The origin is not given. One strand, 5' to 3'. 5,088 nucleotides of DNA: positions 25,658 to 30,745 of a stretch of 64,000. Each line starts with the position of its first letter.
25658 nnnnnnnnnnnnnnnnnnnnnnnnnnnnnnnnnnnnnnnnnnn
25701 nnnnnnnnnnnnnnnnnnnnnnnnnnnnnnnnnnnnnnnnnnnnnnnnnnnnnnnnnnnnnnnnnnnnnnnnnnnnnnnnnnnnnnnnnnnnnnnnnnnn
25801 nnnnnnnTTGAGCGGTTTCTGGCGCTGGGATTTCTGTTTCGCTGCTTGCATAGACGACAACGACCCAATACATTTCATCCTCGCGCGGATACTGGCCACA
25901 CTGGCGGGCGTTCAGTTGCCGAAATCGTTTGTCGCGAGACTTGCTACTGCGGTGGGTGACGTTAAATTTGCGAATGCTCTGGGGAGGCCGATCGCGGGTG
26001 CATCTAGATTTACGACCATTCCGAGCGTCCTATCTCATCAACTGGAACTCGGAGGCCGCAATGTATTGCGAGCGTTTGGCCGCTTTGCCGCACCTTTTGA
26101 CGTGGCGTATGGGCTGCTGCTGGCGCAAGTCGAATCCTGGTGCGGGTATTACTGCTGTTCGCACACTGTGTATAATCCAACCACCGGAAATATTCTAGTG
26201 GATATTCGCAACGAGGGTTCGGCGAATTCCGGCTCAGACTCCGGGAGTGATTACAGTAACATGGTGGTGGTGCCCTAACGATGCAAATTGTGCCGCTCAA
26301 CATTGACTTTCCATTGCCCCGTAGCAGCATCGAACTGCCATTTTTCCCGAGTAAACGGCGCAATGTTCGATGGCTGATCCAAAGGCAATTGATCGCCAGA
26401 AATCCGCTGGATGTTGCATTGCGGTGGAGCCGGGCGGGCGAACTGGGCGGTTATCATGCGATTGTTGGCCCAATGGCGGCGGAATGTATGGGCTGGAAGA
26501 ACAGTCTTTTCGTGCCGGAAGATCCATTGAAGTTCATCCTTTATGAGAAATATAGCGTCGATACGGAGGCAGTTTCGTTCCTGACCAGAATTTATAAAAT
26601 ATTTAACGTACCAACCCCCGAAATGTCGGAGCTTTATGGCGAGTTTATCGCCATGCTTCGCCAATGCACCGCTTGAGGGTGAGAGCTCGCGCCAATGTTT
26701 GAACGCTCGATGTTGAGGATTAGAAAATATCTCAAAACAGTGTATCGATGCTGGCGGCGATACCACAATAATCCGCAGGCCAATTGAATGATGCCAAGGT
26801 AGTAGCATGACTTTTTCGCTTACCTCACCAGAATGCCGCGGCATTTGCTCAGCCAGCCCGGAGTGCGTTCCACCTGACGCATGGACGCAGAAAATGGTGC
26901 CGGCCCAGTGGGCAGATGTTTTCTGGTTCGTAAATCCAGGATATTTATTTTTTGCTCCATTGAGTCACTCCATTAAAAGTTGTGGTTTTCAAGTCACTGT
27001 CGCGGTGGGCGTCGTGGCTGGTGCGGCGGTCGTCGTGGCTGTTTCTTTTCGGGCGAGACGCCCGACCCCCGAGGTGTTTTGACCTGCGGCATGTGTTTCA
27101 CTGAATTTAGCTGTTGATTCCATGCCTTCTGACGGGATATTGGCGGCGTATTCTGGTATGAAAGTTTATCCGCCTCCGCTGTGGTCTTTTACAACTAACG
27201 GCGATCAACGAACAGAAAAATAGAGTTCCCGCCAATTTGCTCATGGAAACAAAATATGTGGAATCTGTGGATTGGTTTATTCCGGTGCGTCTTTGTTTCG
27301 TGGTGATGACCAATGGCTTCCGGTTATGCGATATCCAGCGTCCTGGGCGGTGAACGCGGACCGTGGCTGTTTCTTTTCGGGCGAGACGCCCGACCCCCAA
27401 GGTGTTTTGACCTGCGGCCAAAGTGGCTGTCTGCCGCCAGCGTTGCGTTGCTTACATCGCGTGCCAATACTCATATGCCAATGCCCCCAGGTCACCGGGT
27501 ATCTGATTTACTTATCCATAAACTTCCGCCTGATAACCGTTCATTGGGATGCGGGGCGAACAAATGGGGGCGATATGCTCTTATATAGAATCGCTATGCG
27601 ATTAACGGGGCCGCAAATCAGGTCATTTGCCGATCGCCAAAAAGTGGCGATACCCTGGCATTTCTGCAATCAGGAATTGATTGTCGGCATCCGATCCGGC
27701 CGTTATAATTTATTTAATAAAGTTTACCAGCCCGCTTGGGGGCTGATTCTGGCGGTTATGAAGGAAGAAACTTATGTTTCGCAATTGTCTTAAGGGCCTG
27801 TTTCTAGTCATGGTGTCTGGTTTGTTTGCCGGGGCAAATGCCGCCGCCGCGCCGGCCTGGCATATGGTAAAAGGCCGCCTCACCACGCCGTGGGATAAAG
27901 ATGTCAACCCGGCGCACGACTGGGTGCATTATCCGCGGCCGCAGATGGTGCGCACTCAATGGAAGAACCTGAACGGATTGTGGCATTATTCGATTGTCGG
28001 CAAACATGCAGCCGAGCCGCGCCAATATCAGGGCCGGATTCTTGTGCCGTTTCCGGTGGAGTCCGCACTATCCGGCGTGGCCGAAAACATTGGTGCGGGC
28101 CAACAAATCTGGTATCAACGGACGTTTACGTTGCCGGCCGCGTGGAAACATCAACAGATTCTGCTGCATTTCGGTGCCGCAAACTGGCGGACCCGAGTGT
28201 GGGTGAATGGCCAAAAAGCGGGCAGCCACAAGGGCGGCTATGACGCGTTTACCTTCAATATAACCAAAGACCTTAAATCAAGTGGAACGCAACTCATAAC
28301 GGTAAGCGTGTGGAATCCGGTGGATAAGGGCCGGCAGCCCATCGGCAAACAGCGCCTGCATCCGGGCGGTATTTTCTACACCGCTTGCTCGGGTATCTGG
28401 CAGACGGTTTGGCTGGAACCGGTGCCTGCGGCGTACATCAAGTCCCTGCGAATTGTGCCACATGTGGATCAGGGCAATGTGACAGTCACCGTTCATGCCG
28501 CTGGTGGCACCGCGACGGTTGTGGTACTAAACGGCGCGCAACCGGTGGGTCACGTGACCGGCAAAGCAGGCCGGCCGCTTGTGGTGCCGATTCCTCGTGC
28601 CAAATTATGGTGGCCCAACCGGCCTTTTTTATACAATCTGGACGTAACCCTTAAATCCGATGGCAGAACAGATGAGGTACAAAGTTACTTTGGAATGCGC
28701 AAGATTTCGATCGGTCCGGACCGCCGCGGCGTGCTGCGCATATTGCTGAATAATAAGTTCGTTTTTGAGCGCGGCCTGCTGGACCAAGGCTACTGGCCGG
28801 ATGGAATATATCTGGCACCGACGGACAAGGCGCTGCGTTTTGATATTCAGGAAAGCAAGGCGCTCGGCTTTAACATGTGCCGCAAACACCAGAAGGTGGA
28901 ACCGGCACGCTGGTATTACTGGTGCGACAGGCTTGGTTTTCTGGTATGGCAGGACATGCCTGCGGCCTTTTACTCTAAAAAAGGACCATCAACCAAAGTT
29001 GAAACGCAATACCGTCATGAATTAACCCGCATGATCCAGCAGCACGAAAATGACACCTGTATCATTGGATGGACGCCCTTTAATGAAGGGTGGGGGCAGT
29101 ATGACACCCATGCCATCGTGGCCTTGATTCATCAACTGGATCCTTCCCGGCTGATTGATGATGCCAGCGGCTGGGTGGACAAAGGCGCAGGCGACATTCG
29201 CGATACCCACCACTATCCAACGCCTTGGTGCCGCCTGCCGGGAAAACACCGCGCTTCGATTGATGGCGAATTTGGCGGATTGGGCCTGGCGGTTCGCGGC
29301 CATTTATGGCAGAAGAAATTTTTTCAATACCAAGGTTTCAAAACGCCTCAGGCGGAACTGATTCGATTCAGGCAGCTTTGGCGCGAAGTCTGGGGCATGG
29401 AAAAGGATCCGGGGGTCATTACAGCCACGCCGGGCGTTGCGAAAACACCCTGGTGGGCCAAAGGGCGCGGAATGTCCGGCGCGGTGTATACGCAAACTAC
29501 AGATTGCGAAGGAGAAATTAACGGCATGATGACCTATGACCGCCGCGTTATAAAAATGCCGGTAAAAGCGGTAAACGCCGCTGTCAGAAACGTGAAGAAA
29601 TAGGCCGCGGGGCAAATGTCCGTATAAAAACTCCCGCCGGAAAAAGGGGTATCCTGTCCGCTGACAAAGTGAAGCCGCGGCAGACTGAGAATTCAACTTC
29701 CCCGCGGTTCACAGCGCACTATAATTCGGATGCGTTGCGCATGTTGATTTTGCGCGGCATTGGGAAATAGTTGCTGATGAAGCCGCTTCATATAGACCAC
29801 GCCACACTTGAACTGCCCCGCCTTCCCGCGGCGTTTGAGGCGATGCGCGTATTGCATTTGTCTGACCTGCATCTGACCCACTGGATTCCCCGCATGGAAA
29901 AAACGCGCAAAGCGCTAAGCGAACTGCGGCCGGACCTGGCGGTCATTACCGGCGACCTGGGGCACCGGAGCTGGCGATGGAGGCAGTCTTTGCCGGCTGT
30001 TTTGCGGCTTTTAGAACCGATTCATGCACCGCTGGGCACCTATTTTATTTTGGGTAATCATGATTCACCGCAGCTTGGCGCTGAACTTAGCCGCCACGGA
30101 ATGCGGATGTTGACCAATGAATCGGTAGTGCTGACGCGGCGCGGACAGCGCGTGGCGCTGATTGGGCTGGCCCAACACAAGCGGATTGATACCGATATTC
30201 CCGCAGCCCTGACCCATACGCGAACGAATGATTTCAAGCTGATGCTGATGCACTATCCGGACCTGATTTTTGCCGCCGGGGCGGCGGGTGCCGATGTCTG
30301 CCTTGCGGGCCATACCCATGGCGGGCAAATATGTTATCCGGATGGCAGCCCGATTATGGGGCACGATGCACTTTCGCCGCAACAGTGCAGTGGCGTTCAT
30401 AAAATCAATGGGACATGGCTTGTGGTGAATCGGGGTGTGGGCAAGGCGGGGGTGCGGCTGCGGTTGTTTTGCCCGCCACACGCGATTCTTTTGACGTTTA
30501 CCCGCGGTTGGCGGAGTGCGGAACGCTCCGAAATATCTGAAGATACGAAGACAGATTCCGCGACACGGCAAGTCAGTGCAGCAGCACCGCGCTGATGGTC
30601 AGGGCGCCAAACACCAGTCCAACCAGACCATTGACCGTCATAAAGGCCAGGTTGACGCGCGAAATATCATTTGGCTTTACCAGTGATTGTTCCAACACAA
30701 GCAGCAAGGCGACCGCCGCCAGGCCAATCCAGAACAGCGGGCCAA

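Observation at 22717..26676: RHS-tip toxin/immunity island with no RHS shell in the window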

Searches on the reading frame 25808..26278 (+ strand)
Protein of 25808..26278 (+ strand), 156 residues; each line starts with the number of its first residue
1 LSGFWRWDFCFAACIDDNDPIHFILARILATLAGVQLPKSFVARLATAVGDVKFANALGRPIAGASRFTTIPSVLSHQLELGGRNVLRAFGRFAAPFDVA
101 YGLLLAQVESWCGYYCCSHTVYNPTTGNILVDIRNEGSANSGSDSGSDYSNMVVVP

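Call 58: search_protein_representatives(protein=window:25808-26278:+)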
Query: 156 residues. Proteins with E-value up to 0.001 (for the whole library): 90; up to 1e-10: 51; up to 1e-30: 3. The best 90 are listed.
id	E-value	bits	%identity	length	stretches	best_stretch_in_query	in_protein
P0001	3.8e-101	351.8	99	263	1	1-156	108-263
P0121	3.1e-31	124.6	50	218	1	7-133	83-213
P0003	5.1e-31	123.9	46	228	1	3-131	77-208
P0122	5.4e-27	110.8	51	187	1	4-136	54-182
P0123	4.2e-25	104.6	52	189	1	6-123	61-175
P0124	5.8e-25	104.2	43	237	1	10-133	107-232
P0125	3.5e-23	98.4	53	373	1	7-108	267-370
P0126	2.2e-22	95.8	49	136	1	13-135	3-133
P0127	2.6e-22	95.6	43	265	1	9-133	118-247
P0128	1.1e-21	93.6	43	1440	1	6-134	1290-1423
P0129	1.8e-21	92.9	39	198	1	4-134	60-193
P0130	5.2e-21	91.4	39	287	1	2-134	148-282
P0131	7.1e-21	90.9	43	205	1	9-127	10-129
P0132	9.9e-21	90.4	45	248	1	3-125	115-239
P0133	1.0e-20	90.4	35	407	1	10-131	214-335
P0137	1.1e-19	87.1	49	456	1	10-122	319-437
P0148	6.8e-16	74.7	42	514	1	6-122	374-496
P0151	4.6e-15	72.0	38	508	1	7-123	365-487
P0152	4.8e-15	72.0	37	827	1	3-133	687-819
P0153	7.0e-15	71.4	35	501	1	9-133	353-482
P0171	1.6e-10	57.3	42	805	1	6-118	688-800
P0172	2.7e-10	56.5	34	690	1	9-117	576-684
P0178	3.6e-08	49.6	49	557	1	10-118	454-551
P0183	9.1e-07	45.1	39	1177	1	9-118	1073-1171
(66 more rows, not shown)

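Call 59: search_protein_families(library=pfam, proteins=[P0128, P0183, P0152, P0171, P0172, P0178, P0148, P0151, P0153, P0137], max_evalue=0.001)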
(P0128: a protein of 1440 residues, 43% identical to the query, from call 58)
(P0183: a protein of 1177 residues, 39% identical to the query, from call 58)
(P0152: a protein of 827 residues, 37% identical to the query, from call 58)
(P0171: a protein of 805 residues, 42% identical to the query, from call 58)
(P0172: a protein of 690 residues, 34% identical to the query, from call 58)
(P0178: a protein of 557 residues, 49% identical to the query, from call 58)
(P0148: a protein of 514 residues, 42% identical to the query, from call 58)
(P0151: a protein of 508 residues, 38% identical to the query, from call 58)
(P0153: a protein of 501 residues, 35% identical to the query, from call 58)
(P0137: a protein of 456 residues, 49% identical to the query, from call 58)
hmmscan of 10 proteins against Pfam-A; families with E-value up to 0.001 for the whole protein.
P0128 (1440 aa): 1 family
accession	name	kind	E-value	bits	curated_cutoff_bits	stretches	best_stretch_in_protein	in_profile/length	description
PF05593.20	RHS_repeat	-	3.8e-23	81.8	22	1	374-403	1-30/38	RHS Repeat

P0183 (1177 aa): 4 families
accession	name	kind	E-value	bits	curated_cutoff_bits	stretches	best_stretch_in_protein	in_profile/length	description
PF05593.20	RHS_repeat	-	1.2e-84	277.8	22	8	289-326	1-38/38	RHS Repeat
PF25023.1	TEN_YD-shell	-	7.7e-10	37.9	50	1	731-989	578-828/909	Teneurin YD-shell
PF20148.4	DUF6531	-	6.5e-07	30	24.1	1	11-76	3-69/74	Domain of unknown function (DUF6531)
PF15283.12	DUF4595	-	1e-05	26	34.2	0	685-759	75-130/202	Domain of unknown function (DUF4595) with porin-like fold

P0152 (827 aa): 1 family
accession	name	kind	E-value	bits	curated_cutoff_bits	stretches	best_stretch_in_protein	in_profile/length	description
PF05593.20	RHS_repeat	-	7.9e-06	26.6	22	0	582-608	1-26/38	RHS Repeat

P0171 (805 aa): 1 family
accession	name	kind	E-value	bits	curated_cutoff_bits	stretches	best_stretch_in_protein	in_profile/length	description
PF05593.20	RHS_repeat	-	1.7e-23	82.9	22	1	192-228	1-37/38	RHS Repeat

P0172 (690 aa): 0 families

P0178 (557 aa): 1 family
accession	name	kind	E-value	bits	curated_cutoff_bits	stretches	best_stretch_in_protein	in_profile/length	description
PF05593.20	RHS_repeat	-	7.3e-12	45.8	22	0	119-152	1-29/38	RHS Repeat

P0148 (514 aa): 0 families

P0151 (508 aa): 1 family
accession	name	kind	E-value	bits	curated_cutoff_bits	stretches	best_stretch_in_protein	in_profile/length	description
PF05593.20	RHS_repeat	-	3.3e-05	24.6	22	0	113-136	13-37/38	RHS Repeat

P0153 (501 aa): 1 family
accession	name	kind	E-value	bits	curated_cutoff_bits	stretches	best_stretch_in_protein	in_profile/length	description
PF05593.20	RHS_repeat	-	2.5e-05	25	22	0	248-274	1-26/38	RHS Repeat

P0137 (456 aa): 1 family
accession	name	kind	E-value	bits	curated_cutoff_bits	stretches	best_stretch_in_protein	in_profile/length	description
PF05593.20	RHS_repeat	-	1.6e-07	32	22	1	88-119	1-30/38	RHS Repeat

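Call 65: predict_structure(alignment_id=A5)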
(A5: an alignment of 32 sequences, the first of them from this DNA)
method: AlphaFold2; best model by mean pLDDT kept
length: 156 residues; sequences in the alignment: 32
mean_pLDDT: 84.9   pTM: 0.60
mean pLDDT of the five models: 84.9, 83.4, 82.8, 82.6, 82.4
residues with pLDDT >= 90: 52; 70-90: 89; 50-70: 15; < 50: 0
segments of 3 or more residues with pLDDT < 50: none
pLDDT, mean of each block of 10 residues (from residue 1): 90 94 82 82 85 87 83 79 81 89 94 96 94 87 65 62
secondary structure, 60 per line:
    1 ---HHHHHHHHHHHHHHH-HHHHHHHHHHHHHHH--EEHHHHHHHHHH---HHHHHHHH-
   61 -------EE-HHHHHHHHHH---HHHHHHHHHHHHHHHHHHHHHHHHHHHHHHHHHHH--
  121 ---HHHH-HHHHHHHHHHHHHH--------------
elements in order: H4-18 H20-34 H39-48 H52-59 H71-80 H84-118 H124-127 H129-142

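Call 68: fold_search(model_id=the predicted structure, library=pdb)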
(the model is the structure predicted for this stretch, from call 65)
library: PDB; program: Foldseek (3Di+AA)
matches with E <= 10: 6; with E <= 0.001: 0
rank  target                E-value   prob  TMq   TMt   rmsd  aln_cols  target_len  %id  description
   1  7p63_J                4.3e+00  0.03  0.17  0.16  19.4       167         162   12  Complex I from E. coli, DDM/LMNG-purified, under Turnover at pH 6, Closed state (released 2022-09-21)
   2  5j1g_B                4.6e+00  0.04  0.19  0.13  22.3       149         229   13  Structure of the spectrin repeats 7 and 8 of the plakin domain of plectin (released 2016-07-20)
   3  7ow8_A                7.2e+00  0.03  0.17  0.07  17.9       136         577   14  CryoEM structure of the ABC transporter BmrA E504A mutant in complex with ATP-Mg (released 2022-01-19)
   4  6rai_B                7.6e+00  0.03  0.16  0.05  18.3       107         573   19  Heterodimeric ABC exporter TmrAB in ATP-bound outward-facing occluded conformation (released 2019-07-31)
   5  7p7j_J                8.1e+00  0.02  0.17  0.17  19.4       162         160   12  Complex I from E. coli, DDM/LMNG-purified, with DQ, Open state (released 2022-09-21)
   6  2af7_B                9.6e+00  0.01  0.12  0.16  17.9       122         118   17  Crystal structure of the gamma-carboxymuconolactone decarboxylase from Methanobacterium thermoautotrophicum. Northeast (released 2005-08-09)

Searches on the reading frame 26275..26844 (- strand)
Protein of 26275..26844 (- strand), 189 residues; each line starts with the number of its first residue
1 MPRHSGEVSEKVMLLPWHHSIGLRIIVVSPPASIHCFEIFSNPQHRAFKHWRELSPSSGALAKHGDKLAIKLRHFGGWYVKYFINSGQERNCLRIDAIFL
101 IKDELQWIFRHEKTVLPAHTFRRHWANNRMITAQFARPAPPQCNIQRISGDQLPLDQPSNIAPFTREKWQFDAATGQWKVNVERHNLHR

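Call 44: search_protein_families(library=pfam, proteins=[window:26275-26844:-], max_evalue=0.001)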
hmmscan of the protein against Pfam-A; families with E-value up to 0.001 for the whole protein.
window:26275-26844:- (189 aa): 0 families

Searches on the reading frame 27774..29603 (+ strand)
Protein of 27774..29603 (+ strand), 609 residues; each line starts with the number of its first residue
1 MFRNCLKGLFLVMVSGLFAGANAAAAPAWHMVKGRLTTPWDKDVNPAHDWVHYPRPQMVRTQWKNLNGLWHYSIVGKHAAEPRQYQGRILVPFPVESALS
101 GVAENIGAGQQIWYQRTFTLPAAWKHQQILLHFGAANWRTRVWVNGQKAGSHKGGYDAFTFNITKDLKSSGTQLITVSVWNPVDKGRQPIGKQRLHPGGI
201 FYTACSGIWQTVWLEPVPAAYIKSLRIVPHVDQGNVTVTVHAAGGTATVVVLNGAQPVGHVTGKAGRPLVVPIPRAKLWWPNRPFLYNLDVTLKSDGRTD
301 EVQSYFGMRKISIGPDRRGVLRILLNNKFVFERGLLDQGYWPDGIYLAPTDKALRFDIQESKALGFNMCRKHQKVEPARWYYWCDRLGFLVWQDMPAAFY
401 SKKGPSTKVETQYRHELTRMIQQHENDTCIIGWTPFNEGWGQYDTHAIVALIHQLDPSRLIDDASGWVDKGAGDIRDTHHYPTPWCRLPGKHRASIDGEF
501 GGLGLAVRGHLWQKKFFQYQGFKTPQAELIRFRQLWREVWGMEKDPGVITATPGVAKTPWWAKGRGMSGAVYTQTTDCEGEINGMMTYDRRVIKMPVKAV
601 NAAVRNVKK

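Call 3: search_protein_families(library=ncbifam, proteins=[window:27774-29603:+], max_evalue=0.1)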
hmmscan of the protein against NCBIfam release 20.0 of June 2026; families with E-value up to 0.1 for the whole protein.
window:27774-29603:+ (609 aa): 12 families
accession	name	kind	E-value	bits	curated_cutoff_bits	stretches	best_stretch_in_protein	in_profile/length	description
NF041462.1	GalA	equivalog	3.8e-32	111.3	900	1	113-464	85-436/763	beta-galactosidase GalA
NF007538.0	PRK10150.1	equivalog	4.3e-31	107.9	544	1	62-398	11-362/607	beta-glucuronidase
NF050095.1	BetGlucuronLacZ4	equivalog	1.3e-26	92.9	950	2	235-469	203-443/666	beta-glucuronidase LacZ4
NF049890.1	Bet1-4galacdseBT4151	equivalog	2.7e-25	88.5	1500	2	112-243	109-237/952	exo-beta-1,4-galactosidase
NF052611.1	beta_gal_Bga2A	equivalog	3.6e-20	71.6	999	1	114-462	117-481/1007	beta-galactosidase, LacZ type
NF007666.0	PRK10340.1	equivalog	7.5e-20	70.4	1284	1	113-462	112-473/1030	beta-galactosidase subunit alpha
NF041463.1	GalB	equivalog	9.5e-19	66.7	900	2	101-187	125-211/869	beta-galactosidase GalB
NF007074.0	PRK09525.1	subfamily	3.9e-17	61.3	1221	1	113-475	123-499/1027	beta-galactosidase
NF049891.1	Bet1-4galacdseBT4156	equivalog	4.7e-17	61.2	1700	1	113-483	80-446/946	exo-beta-1,4-galactosidase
NF049877.1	GlucurArabfur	equivalog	3.1e-16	58.2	1800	2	273-458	606-790/1400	beta-d-glucuronidase/beta-L-arabinofuranosidase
NF041100.1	betagal_LacZ_Ttogales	equivalog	1.4e-15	56.1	2000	2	113-230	111-218/1090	beta-galactosidase LacZ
NF045579.1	rhamnoside_JR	domain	0.0043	17.2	50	1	113-181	43-110/123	glycosylhydrolase-like jelly roll fold domain-containing protein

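Call 4: search_protein_families(library=pfam, proteins=[window:27774-29603:+], max_evalue=0.1)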
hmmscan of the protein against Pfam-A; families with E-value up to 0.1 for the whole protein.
window:27774-29603:+ (609 aa): 7 families
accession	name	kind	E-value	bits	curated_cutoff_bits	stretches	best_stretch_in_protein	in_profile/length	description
PF02837.24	Glyco_hydro_2_N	-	1.1e-14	55.2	28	1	110-214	65-165/169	Glycosyl hydrolases family 2, sugar binding domain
PF00703.27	Glyco_hydro_2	-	1.6e-11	45.3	23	1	220-309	1-109/109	Glycosyl hydrolases family 2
PF22666.2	Glyco_hydro_2_N2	-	3.1e-08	34.3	27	1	110-189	48-127/167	Glycosyl hydrolase 2 galactose-binding domain-like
PF02836.23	Glyco_hydro_2_C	-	6.1e-08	32.6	21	1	352-463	36-160/302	Glycosyl hydrolases family 2, TIM barrel domain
PF13364.12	BetaGal_ABD2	-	2.6e-05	25.4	23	1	110-181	35-108/112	Beta-galactosidase second all-beta domain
PF21467.3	BetaGal_gal-bd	-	0.015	15.9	27.3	1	112-153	2-41/62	Beta-galactosidase, galactose-binding domain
PF07240.16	Turandot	-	0.056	13.9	27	0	398-450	16-68/80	Stress-inducible humoral factor Turandot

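Call 93: find_related_loci(query=window:27774-29603:+, collection=metagenome_contigs, flank=8000)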
Query window:27774-29603:+ (609 aa) in metagenome_contigs; peptide patterns used: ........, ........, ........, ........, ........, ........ (x = any residue, [..] = any of these).
600 stretches matched a pattern (row limit reached: there are more); 598 encode a relative of the query (tblastn E <= 1e-3); the best 80 are kept; 80 distinct loci.
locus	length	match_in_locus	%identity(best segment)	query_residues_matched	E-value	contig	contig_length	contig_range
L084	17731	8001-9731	48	11-595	0e+0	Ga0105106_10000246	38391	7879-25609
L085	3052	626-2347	48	10-605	0e+0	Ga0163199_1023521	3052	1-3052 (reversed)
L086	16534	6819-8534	50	29-607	6e-180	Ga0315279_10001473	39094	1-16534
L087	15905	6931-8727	47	2-607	3e-179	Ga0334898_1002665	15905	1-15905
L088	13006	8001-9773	45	7-607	4e-178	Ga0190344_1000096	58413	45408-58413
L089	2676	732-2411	49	27-595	0e+0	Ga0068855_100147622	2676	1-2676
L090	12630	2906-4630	49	24-605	6e-178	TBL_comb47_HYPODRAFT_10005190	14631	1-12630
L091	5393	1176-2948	49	21-607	0e+0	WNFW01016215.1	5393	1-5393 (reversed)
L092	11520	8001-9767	46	5-605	1e-177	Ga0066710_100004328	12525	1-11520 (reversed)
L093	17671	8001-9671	50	25-602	6e-177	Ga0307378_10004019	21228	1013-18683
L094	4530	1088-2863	46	6-603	0e+0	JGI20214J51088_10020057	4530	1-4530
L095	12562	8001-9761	49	29-605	1e-176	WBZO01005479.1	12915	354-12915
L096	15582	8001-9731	47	11-595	2e-176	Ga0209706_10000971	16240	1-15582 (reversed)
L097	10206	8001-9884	45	1-607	5e-176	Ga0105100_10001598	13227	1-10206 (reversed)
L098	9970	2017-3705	49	33-603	5e-176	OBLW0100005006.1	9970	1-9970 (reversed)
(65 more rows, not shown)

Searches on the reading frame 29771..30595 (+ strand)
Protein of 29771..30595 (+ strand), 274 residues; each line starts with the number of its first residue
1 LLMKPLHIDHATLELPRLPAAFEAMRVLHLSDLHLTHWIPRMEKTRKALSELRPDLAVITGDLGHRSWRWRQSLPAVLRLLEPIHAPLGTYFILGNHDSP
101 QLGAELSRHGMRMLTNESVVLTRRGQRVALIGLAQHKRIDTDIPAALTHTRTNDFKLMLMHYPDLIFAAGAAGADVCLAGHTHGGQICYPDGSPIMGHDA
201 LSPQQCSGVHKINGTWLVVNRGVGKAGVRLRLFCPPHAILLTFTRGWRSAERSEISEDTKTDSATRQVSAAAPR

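Call 42: search_protein_families(library=pfam, proteins=[window:29771-30595:+], max_evalue=0.001)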
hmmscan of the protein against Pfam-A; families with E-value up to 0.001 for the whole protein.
window:29771-30595:+ (274 aa): 2 families
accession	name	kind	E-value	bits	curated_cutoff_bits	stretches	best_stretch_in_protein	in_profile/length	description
PF00149.33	Metallophos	-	1.6e-12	48.7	21.5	1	25-183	1-189/191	Calcineurin-like phosphoesterase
PF12850.12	Metallophos_2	-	1.4e-08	35.3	27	1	25-184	1-118/154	Calcineurin-like phosphoesterase superfamily domain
